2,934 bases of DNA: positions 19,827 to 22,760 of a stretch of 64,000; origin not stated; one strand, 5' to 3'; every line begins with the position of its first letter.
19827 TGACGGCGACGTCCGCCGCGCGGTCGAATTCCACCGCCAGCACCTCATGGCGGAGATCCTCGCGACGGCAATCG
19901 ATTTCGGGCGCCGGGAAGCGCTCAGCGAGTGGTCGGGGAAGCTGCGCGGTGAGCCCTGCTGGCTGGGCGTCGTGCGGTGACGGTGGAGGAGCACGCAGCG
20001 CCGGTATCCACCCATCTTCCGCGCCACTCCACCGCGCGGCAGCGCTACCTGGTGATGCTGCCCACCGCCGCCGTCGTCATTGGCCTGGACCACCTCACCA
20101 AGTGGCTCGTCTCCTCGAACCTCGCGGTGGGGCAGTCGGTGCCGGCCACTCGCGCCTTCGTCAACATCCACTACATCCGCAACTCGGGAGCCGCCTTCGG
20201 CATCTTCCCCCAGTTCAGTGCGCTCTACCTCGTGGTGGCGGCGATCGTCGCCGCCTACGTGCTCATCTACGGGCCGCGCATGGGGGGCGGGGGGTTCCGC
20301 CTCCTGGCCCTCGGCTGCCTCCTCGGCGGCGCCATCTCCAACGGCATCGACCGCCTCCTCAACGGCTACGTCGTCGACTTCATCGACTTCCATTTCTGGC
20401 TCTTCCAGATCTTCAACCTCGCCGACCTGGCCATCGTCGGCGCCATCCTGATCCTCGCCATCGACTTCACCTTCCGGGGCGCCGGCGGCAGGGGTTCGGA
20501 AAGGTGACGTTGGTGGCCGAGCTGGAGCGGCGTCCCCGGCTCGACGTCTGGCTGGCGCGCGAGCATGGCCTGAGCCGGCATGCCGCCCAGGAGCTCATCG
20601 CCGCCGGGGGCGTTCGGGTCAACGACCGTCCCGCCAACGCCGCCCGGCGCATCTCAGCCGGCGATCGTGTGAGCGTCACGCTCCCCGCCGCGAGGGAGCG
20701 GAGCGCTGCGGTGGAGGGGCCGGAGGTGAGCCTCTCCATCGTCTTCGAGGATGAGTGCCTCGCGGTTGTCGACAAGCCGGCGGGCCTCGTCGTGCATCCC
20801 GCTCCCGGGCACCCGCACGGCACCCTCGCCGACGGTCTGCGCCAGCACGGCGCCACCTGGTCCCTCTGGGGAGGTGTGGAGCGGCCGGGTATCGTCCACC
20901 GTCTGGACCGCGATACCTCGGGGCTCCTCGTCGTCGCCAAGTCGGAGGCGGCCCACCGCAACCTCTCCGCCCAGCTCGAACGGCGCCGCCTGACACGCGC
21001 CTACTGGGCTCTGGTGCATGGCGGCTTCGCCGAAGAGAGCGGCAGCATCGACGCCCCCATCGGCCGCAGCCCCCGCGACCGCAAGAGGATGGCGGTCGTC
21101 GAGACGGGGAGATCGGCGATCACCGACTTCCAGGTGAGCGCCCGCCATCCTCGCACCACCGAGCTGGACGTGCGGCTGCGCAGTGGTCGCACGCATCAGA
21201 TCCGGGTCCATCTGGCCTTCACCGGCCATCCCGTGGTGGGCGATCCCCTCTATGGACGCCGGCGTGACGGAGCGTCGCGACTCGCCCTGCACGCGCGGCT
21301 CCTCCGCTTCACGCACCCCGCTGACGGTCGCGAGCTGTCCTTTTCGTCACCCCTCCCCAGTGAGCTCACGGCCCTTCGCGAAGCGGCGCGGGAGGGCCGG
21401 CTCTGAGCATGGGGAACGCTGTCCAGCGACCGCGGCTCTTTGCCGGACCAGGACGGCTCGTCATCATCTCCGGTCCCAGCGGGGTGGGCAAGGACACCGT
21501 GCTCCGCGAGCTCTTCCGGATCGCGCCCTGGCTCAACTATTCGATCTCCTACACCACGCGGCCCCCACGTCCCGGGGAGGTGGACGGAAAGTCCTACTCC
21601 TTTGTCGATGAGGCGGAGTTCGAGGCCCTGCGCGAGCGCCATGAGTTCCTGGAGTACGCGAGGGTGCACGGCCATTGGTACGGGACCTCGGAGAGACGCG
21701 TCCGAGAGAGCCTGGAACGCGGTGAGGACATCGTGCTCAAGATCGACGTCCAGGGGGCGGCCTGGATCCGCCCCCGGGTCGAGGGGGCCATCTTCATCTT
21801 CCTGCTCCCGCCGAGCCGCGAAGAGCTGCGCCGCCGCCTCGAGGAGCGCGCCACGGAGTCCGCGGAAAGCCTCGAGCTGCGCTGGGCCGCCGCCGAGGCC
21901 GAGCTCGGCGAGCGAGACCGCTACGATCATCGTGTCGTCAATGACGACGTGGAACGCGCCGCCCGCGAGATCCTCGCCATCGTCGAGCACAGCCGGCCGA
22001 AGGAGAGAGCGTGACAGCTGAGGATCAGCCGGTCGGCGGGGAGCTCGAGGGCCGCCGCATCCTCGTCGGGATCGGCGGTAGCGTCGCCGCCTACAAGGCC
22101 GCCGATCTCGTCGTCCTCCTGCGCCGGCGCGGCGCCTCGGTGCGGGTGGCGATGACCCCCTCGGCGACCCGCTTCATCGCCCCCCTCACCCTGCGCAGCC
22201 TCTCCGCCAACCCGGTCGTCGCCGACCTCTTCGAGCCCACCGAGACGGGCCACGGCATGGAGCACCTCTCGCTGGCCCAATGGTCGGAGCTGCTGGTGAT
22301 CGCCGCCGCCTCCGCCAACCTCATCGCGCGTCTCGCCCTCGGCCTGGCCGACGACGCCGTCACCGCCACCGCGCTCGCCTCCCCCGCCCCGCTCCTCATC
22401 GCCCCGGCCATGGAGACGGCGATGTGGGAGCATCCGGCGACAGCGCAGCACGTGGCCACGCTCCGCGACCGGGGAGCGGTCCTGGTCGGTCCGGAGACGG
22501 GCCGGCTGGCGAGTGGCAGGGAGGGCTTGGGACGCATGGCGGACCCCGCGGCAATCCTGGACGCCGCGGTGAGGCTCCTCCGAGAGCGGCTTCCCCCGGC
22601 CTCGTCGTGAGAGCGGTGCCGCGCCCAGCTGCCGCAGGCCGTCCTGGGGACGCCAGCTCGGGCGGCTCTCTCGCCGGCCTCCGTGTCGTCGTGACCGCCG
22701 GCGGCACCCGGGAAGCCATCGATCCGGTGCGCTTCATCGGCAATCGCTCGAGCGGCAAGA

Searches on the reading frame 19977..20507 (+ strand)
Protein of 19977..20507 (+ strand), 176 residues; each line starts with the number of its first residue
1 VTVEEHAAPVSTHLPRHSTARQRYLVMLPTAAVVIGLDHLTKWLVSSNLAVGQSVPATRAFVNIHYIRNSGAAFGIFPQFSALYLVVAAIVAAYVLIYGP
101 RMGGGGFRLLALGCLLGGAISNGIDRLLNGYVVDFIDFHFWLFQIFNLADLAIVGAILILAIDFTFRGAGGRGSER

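Call 57: search_protein_families(library=pfam, proteins=[window:19977-20507:+], max_evalue=0.0001)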
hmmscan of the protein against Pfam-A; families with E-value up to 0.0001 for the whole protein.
window:19977-20507:+ (176 aa): 1 family
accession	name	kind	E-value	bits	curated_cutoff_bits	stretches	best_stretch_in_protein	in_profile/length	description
PF01252.23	Peptidase_A8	-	7e-32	111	25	1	31-165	2-141/142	Signal peptidase (SPase) II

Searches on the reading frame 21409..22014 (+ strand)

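Call 57: search_protein_families(library=pfam, proteins=[window:21409-22014:+], max_evalue=0.0001)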
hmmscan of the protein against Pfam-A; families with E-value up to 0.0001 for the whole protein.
window:21409-22014:+ (201 aa): 4 families
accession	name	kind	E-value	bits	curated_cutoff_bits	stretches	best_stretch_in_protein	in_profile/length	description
PF00625.27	Guanylate_kin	-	4.8e-45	153.9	25.2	1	16-194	3-181/182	Guanylate kinase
PF13671.12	AAA_33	-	1e-05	26.3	27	0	17-154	1-125/143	AAA domain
PF13238.12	AAA_18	-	7.8e-05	23.6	29.4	0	18-155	1-119/128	AAA domain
PF13191.12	AAA_16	-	9.2e-05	23.4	32.6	0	11-38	20-47/167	AAA ATPase domain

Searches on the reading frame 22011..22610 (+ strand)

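Call 57: search_protein_families(library=pfam, proteins=[window:22011-22610:+], max_evalue=0.0001)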
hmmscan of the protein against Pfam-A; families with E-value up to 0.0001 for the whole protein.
window:22011-22610:+ (199 aa): 1 family
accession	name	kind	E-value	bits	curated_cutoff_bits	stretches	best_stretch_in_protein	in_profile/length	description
PF02441.25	Flavoprotein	-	2.2e-30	105.8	22.7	1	16-187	2-159/162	Flavoprotein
